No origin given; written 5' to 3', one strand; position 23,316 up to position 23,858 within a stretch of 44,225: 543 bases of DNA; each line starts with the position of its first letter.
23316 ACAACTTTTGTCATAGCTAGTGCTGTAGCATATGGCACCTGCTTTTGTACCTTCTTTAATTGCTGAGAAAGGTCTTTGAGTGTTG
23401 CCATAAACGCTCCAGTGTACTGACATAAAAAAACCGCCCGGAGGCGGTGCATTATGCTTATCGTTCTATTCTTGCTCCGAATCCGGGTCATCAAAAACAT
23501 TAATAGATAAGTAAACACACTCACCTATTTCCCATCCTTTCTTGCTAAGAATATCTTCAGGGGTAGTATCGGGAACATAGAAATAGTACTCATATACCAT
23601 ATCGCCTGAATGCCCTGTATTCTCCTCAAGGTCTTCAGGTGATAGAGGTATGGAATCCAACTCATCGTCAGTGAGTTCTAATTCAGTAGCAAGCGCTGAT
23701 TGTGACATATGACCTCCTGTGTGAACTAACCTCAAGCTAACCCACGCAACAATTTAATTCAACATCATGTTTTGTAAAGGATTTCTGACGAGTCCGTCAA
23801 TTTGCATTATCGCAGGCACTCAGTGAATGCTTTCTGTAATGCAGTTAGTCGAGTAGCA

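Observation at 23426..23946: Stand-alone transcription unit encoding a very acidic 80-aa protein: candidate DNA-mimic anti-defence factor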

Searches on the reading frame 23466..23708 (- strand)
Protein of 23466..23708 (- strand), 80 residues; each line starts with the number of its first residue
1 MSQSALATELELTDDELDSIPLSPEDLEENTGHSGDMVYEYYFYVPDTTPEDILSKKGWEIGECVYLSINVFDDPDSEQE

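Call 4: search_protein_families(library=pfam, proteins=[window:23466-23708:-], max_evalue=0.1)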
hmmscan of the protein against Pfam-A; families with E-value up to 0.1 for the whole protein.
window:23466-23708:- (80 aa): 0 families

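Call 6: search_protein_families(library=phrogs, proteins=[window:23466-23708:-], max_evalue=0.1)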
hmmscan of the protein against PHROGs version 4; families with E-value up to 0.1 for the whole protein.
window:23466-23708:- (80 aa): 1 family
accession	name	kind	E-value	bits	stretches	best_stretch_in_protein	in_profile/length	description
phrog_31861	-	unknown function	1.2e-25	90.4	1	4-79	5-80/83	-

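Call 7: search_dna_similar(query=window:23466-23708:-, collection=phages, mode=protein, max_evalue=0.001, max_rows=30)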
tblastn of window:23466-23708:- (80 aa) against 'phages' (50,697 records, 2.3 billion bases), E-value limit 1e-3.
No match.

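Call 11: find_homologous_proteins(query=window:23466-23708:-, max_evalue=0.01)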
Query window:23466-23708:- (80 aa): 8 proteins with E <= 0.01 among 8 candidates.
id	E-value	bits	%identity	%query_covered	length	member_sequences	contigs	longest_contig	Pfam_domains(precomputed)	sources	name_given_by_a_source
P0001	2.9e-45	169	99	100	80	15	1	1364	-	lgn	-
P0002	3.0e-42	159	96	95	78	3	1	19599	-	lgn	-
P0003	9.0e-37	142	79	100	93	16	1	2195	-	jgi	-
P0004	2.4e-36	141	79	98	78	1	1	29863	-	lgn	-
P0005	7.5e-34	133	75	100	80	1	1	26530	-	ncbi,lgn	-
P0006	6.5e-33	130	73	100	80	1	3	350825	-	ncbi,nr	ncbi:hypothetical protein [Ewingella americana]|nr:hypothetical protein [Ewingella americana] KAA872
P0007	8.9e-25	104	65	96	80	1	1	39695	-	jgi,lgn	jgi:hypothetical protein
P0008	4.9e-22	95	100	55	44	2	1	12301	-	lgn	-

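Call 21: predict_structure(alignment_id=A1)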
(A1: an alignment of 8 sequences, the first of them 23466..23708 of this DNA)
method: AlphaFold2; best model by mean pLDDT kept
length: 80 residues; sequences in the alignment: 8
mean_pLDDT: 75.8   pTM: 0.58
mean pLDDT of the five models: 75.8, 75.4, 72.3, 72.0, 67.9
residues with pLDDT >= 90: 8; 70-90: 49; 50-70: 14; < 50: 9
segments of 3 or more residues with pLDDT < 50: 73-80
pLDDT, mean of each block of 10 residues (from residue 1): 79 87 80 58 88 90 79 44
secondary structure, 60 per line:
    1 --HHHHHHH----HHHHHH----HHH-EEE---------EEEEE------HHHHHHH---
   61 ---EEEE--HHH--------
elements in order: H3-9 H14-19 E28-30 E40-44 H51-57 E64-67

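Call 23: search_protein_representatives(alignment_id=A1)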
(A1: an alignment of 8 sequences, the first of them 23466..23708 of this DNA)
Query: 8 sequences, 80 profile positions. Proteins with E-value up to 0.001 (for the whole library): 60; up to 1e-10: 22; up to 1e-30: 0. The best 60 are listed.
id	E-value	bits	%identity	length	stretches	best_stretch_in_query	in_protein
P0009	1.5e-25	105.2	-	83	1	3-77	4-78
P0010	2.9e-21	91.4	-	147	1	1-78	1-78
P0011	3.0e-19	85.0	-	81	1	1-78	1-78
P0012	3.7e-18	81.5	-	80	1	6-78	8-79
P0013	2.9e-17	78.6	-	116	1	1-78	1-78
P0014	4.4e-16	74.8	-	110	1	9-75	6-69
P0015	5.1e-15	71.4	-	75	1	1-74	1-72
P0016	9.2e-15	70.6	-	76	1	3-68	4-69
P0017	1.4e-14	70.0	-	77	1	1-74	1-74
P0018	2.8e-14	69.0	-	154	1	2-77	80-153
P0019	1.8e-13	66.4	-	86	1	6-78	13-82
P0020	1.9e-13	66.4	-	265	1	4-76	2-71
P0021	4.1e-13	65.3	-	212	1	4-72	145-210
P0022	4.3e-13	65.3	-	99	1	5-77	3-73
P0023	8.2e-12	61.1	-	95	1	4-78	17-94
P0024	1.6e-11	60.2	-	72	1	7-75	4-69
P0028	3.8e-11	59.0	-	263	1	4-66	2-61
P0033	4.6e-10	55.5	-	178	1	6-70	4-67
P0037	3.4e-09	52.7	-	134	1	4-65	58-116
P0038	3.5e-09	52.7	-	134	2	6-77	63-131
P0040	1.6e-08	50.6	-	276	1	23-77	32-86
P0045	2.1e-07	47.0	-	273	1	27-65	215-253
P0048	3.4e-07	46.3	-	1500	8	9-60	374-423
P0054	3.3e-06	43.2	-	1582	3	4-69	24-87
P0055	1.1e-05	41.5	-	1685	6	4-37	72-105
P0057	4.9e-05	39.4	-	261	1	6-66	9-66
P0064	4.0e-04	36.5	-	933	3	9-75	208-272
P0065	5.7e-04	36.0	-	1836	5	7-62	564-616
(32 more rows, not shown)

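Call 25: search_protein_families(library=pfam, proteins=[P0020, P0028, P0040, P0057, P0045, P0021, P0033, P0010, P0018, P0038], max_evalue=0.1)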
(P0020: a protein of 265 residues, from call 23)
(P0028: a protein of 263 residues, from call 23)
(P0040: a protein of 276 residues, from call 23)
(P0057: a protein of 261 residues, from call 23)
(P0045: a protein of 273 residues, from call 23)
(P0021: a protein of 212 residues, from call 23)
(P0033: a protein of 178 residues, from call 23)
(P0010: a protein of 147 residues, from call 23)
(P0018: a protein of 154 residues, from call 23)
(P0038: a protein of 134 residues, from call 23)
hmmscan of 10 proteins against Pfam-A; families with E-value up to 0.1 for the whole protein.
P0020 (265 aa): 0 families

P0028 (263 aa): 1 family
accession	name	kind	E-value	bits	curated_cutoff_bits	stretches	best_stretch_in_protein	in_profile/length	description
PF06837.17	Fijivirus_P9-2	-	0.048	13.8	27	1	154-203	9-58/178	Fijivirus P9-2 protein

P0040 (276 aa): 1 family
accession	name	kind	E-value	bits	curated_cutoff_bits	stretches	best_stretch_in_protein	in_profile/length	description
PF18735.6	HEPN_RiboL-PSP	-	0.00071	20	28.4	1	119-268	23-187/191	RiboL-PSP-HEPN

P0057 (261 aa): 1 family
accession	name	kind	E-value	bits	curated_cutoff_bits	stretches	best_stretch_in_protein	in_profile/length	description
PF18735.6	HEPN_RiboL-PSP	-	4.8e-05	23.8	28.4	1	112-257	28-188/191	RiboL-PSP-HEPN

P0045 (273 aa): 1 family
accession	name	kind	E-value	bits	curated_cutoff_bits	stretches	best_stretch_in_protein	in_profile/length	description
PF20066.5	Glyoxalase_8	-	0.0011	19.4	23.7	1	9-50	5-51/143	Glyoxalase superfamily protein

P0021 (212 aa): 0 families

P0033 (178 aa): 0 families

P0010 (147 aa): 0 families

P0018 (154 aa): 1 family
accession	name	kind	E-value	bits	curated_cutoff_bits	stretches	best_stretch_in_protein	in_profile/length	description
PF16702.10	DUF5063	-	0.039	14.8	27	1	35-104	34-101/167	Domain of unknown function (DUF5063)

P0038 (134 aa): 7 families
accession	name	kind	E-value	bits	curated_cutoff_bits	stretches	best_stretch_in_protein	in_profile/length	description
PF13443.12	HTH_26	-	0.0015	19.2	22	1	11-75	4-58/63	Cro/C1-type HTH DNA-binding domain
PF13560.12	HTH_31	-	0.0021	18.7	27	1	14-77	11-64/64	Helix-turn-helix domain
PF13384.12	HTH_23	-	0.0023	18.1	24.6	1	16-37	16-37/50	Homeodomain-like domain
PF13413.12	HTH_25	-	0.0036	17.5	24.6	0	15-37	8-30/62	Helix-turn-helix domain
PF01381.28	HTH_3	-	0.017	15.6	23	0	51-74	32-55/55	Helix-turn-helix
PF04545.22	Sigma70_r4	-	0.044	13.7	24.1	0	6-40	10-43/50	Sigma-70, region 4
PF00531.28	Death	-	0.054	14.1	22.6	0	9-41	4-39/86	Death domain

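Call 32: find_related_loci(query=A1, collection=genome_contigs, flank=6000)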
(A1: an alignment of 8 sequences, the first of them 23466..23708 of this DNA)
Query A1 (80 aa) in genome_contigs; peptide patterns used: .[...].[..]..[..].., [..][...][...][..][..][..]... (x = any residue, [..] = any of these).
600 stretches matched a pattern (row limit reached: there are more); 2 encode a relative of the query (tblastn E <= 1e-3); 2 distinct loci.
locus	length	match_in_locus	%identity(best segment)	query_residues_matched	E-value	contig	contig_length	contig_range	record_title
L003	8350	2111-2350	100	1-80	3e-51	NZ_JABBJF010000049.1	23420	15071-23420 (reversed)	Kluyvera sichuanensis strain 090646 contig00049, whole genome shotgun sequence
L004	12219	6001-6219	77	1-73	1e-36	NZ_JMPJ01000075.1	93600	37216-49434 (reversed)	Ewingella americana ATCC 33852 GEAM.assembly.082, whole genome shotgun sequence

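Call 33: find_related_loci(query=A1, collection=viral_contigs, flank=6000)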
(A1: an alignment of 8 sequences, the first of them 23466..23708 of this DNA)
Query A1 (80 aa) in viral_contigs; peptide patterns used: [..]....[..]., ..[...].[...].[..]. (x = any residue, [..] = any of these).
600 stretches matched a pattern (row limit reached: there are more); 6 encode a relative of the query (tblastn E <= 1e-3); 6 distinct loci.
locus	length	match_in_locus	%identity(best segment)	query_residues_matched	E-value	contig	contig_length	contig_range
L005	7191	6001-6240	100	1-80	1e-50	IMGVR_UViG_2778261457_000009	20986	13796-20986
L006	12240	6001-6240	100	1-80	1e-50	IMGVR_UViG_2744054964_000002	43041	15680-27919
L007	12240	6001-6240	100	1-80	1e-50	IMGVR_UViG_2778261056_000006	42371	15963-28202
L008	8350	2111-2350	100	1-80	1e-50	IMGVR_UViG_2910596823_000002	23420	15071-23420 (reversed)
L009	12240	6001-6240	80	1-80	1e-42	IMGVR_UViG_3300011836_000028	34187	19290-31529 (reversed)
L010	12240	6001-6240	79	1-80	4e-40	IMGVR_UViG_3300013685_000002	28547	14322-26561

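Call 40: find_encoding_contigs(protein=P0020, flank=5000, max_places=4)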
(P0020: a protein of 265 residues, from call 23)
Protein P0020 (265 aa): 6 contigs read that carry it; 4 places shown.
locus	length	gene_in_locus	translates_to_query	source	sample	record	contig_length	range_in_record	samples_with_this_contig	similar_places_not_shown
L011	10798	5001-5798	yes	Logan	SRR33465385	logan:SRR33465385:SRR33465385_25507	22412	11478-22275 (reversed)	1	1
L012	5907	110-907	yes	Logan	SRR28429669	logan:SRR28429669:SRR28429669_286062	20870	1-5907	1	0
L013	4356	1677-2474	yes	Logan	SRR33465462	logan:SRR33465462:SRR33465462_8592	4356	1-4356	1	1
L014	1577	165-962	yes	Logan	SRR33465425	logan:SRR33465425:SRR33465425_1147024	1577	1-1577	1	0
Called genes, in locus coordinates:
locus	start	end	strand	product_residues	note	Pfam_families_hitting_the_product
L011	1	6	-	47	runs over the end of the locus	?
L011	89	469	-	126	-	-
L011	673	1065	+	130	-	PF00376:MerR, PF13411:MerR_1, PF09278:MerR-DNA-bind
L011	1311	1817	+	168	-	-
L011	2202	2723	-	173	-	PF22522:DUF6998 (weak)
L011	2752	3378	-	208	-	PF00702:Hydrolase, PF13419:HAD_2, PF13242:Hydrolase_like (weak)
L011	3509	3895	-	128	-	-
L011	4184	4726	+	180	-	PF01124:MAPEG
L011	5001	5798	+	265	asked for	-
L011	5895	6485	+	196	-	-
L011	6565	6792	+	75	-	PF04014:MazE_antitoxin (weak)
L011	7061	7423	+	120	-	-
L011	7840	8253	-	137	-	PF04828:GFA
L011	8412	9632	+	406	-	-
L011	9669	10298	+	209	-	PF21959:DUF6923 (faint), PF16819:DUF5074 (weak), PF05096:Glu_cyclase_2 (weak)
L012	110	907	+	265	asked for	-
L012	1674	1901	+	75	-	PF04014:MazE_antitoxin (weak)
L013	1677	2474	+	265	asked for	-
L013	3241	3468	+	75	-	PF04014:MazE_antitoxin (weak)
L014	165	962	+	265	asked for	-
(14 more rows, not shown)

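Call 41: find_encoding_contigs(protein=P0009, flank=5000, max_places=4)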
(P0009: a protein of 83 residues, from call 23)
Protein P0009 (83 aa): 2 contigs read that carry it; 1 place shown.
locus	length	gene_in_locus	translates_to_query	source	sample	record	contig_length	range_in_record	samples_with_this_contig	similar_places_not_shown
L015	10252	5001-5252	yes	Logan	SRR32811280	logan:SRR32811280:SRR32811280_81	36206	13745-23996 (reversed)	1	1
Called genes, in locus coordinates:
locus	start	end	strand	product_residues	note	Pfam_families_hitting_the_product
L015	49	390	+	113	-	PF13992:YecR (weak)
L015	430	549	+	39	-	-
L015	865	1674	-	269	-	PF12686:DUF3800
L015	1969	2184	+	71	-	PF04971:Phage_holin_2_1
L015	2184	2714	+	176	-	PF00959:Phage_lysozyme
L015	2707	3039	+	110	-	PF10828:DUF2570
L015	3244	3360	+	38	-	-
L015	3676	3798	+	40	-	-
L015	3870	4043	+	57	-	-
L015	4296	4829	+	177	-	PF09669:Phage_pRha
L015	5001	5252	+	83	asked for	-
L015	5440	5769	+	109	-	-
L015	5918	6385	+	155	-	PF05119:Terminase_4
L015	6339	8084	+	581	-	PF03354:TerL_ATPase, PF20441:TerL_nuclease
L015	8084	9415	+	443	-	PF04860:Phage_portal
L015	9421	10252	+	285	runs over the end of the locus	PF00574:CLP_protease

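Call 42: find_encoding_contigs(protein=P0012, flank=5000, max_places=4)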
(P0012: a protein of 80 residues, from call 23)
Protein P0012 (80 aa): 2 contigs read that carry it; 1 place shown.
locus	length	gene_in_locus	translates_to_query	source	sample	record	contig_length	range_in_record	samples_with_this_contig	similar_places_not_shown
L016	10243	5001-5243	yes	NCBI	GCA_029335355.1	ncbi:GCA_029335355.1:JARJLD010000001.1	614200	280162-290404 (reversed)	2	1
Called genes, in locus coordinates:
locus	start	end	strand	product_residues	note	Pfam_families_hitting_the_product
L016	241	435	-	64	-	-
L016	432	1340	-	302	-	PF04233:Phage_Mu_F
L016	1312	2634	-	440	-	PF06381:Phage_portal_3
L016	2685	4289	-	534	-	-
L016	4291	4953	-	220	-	-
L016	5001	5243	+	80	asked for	-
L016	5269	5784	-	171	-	-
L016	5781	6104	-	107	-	-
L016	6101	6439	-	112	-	-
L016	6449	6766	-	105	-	-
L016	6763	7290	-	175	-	-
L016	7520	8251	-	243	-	-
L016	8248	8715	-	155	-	-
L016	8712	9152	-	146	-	PF06147:DUF968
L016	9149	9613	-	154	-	-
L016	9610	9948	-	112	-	-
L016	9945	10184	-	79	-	-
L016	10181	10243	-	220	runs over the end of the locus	PF06992:Phage_lambda_P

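Call 43: find_encoding_contigs(protein=P0019, flank=5000, max_places=4)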
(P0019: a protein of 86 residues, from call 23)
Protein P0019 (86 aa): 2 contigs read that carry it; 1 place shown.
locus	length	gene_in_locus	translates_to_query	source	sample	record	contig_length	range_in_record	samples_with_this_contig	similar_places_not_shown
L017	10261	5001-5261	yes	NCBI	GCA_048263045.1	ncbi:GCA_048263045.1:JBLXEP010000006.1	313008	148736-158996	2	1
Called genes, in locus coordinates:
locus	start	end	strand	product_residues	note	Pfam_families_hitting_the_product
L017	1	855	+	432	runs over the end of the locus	PF02486:Rep_trans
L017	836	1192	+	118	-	PF07459:CTX_RstB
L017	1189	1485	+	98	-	-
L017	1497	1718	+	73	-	-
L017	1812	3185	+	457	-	-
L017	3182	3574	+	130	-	PF10734:DUF2523 (weak)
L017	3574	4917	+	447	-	PF05707:Zot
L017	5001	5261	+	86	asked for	-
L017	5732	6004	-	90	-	-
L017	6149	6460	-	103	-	-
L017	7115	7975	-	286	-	-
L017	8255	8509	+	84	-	-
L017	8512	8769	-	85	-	-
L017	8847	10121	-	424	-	PF00589:Phage_integrase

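Call 44: search_protein_families(library=padloc, proteins=[window:23466-23708:-, P0020, P0028, P0040, P0057, P0021, P0045], max_evalue=0.1)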
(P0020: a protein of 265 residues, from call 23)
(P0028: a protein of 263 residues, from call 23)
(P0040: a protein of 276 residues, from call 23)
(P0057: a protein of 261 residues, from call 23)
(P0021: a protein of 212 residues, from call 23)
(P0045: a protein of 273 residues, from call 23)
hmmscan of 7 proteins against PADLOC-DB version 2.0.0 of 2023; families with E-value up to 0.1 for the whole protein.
window:23466-23708:- (80 aa): 0 families

P0020 (265 aa): 0 families

P0028 (263 aa): 1 family
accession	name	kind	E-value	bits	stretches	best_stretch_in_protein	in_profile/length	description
PDLC01456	Cas3a2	-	0.041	12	0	181-196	52-67/207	CAS-I; effector_G3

P0040 (276 aa): 0 families

P0057 (261 aa): 1 family
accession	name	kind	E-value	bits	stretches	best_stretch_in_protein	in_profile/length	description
PDLC04762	PDC-M64C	-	0.045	11.8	0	212-240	27-55/97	-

P0021 (212 aa): 0 families

P0045 (273 aa): 0 families

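Call 45: search_protein_families(library=ncbifam, proteins=[window:23466-23708:-, P0020, P0028, P0040, P0057, P0021, P0045], max_evalue=0.1)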
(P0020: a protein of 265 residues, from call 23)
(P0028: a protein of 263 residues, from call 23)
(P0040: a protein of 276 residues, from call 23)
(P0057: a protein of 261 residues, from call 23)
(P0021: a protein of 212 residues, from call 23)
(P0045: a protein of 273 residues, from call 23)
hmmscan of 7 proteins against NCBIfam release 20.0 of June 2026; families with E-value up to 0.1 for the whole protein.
window:23466-23708:- (80 aa): 0 families

P0020 (265 aa): 2 families
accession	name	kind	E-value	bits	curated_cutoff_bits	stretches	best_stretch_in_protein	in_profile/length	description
NF047444.1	Sig54regLepto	equivalog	0.02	14.6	240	1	192-247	20-71/149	LEPBI_I1174 family sigma 54-regulated protein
NF004515.0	PRK05857.1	equivalog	0.031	12.9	726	1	36-65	185-214/532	fatty acid--CoA ligase FadD10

P0028 (263 aa): 1 family
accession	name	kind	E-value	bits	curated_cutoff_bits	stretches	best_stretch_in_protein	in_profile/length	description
NF007011.0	PRK09474.1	equivalog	0.055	12.3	291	1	124-196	295-367/396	maltose/maltodextrin ABC transporter substrate-binding protein MalE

P0040 (276 aa): 0 families

P0057 (261 aa): 2 families
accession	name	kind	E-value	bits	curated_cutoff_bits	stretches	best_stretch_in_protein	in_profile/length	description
NF007243.0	PRK09685.1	equivalog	0.0057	16.1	199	1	158-181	225-248/303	transcriptional regulator FeaR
NF010013.0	PRK13487.1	equivalog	0.013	15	223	1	99-167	117-185/201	chemoreceptor glutamine deamidase CheD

P0021 (212 aa): 1 family
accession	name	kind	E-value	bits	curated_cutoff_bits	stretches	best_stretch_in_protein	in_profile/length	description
NF047386.1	T4SS_SepA_fam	subfamily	1.9e-05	24.5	110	1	3-45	2-45/182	T4SS efffector SepA family protein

P0045 (273 aa): 1 family
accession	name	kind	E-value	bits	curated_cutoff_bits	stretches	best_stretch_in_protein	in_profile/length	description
NF004629.0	PRK05973.1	equivalog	4.8e-06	25.8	156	1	10-55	6-50/237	DNA helicase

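Call 47: find_encoding_contigs(protein=P0040, flank=5000, max_places=4)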
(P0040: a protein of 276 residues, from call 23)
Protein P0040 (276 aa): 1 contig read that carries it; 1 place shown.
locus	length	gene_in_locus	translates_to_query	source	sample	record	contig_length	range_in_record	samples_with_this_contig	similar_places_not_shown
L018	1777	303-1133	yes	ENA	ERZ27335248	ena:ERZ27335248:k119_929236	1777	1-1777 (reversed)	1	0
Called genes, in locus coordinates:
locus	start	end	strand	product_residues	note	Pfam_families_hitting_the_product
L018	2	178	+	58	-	?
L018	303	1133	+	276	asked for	-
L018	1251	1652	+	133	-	-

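Call 48: find_encoding_contigs(protein=P0024, flank=5000, max_places=4)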
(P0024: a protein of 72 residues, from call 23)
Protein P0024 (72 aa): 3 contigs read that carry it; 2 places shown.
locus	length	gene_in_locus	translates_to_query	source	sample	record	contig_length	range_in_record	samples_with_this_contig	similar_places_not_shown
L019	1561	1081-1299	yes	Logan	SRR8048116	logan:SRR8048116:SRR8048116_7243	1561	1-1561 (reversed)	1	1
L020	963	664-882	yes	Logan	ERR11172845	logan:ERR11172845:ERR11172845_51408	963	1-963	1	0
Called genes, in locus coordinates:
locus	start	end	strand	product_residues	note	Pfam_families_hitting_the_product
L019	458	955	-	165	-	PF13560:HTH_31 (weak), PF01381:HTH_3, PF12844:HTH_19 (weak)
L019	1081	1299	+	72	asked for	-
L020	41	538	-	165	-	PF13560:HTH_31 (weak), PF01381:HTH_3, PF12844:HTH_19 (weak)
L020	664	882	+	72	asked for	-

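Call 50: find_encoding_contigs(protein=P0028, flank=6000, max_places=4)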
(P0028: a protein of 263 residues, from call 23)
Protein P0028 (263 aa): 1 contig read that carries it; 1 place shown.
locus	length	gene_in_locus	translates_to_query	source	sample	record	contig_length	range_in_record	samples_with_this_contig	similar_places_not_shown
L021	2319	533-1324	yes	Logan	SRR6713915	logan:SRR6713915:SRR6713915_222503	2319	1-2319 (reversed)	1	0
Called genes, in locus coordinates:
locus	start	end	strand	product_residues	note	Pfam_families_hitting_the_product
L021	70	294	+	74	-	-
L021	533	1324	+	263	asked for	-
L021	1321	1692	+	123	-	-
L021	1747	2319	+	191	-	?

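Call 51: fold_search(model_id=the predicted structure, library=viral)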
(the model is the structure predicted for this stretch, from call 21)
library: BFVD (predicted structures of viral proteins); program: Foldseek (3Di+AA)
matches with E <= 10: 130; with E <= 0.001: 0
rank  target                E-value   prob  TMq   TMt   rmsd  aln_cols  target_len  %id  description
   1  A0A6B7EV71            8.2e-01  0.15  0.32  0.12   5.9        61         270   15  (no name in the UniProt tables at hand)
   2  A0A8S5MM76            1.6e+00  0.09  0.25  0.14   9.9        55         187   14  Uncharacterized protein [Siphoviridae sp. ctxc31]
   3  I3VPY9                2.2e+00  0.09  0.25  0.13   5.0        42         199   19  B8 [miniopterid betaherpesvirus 1]
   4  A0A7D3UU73            2.2e+00  0.04  0.24  0.16  11.3        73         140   18  Uncharacterized protein [Fadolivirus FV1/VV64]
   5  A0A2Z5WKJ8            2.2e+00  0.04  0.20  0.09   9.3        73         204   14  Homing endonuclease [Enterobacteria phage T2]
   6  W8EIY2                2.3e+00  0.08  0.27  0.27   8.1        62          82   14  (no name in the UniProt tables at hand)
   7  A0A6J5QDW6            2.5e+00  0.05  0.28  0.17  12.2        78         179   23  Uncharacterized protein [uncultured Caudovirales phage]
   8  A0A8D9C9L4            2.7e+00  0.08  0.28  0.17  11.9        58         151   16  Uncharacterized protein [uncultured marine phage]
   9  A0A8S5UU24            2.8e+00  0.08  0.36  0.12  13.1        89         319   15  Transcriptional regulator, MarR/EmrR family, emrR, transcriptional regulator, DNA-binding [Siphoviridae sp. ctpyK9]
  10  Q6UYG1                2.8e+00  0.05  0.26  0.21  10.8        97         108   15  Uncharacterized protein [Burkholderia phage BcepNazgul]
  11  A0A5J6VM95            3.0e+00  0.06  0.29  0.32   7.7        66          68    6  Uncharacterized protein [Megaviridae environmental sample]
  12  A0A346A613            3.0e+00  0.04  0.24  0.24  12.3        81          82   15  (no name in the UniProt tables at hand)
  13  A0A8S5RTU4            3.2e+00  0.06  0.27  0.09   9.9        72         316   17  Helix-turn-helix domain protein [Ackermannviridae sp.]
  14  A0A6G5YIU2            3.5e+00  0.12  0.28  0.22   5.4        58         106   17  (no name in the UniProt tables at hand)
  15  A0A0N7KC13            3.5e+00  0.02  0.18  0.09   7.1        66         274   21  DNA polymerase [Pectobacterium phage PPWS1]
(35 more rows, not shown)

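Call 55: search_solved_structures(query=A4, max_evalue=1)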
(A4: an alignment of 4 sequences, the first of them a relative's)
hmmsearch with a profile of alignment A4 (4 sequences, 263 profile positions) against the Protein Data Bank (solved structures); distinct sequences matched with E-value up to 1: 5.
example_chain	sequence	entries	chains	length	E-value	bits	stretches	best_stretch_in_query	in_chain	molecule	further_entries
8imk_1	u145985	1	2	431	0.29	13.4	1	148-227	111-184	ApcH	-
9qs7_A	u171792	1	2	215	0.61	12.4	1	220-259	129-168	Acetoin utilization protein AcuB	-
9s4v_A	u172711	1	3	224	0.65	12.3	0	220-259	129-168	Acetoin utilization protein AcuB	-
9e4a_A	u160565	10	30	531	0.84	11.9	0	140-241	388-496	Acid-sensing ion channel 1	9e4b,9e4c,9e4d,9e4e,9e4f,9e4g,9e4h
9e4k_A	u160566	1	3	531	0.84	11.9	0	140-241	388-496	Acid-sensing ion channel 1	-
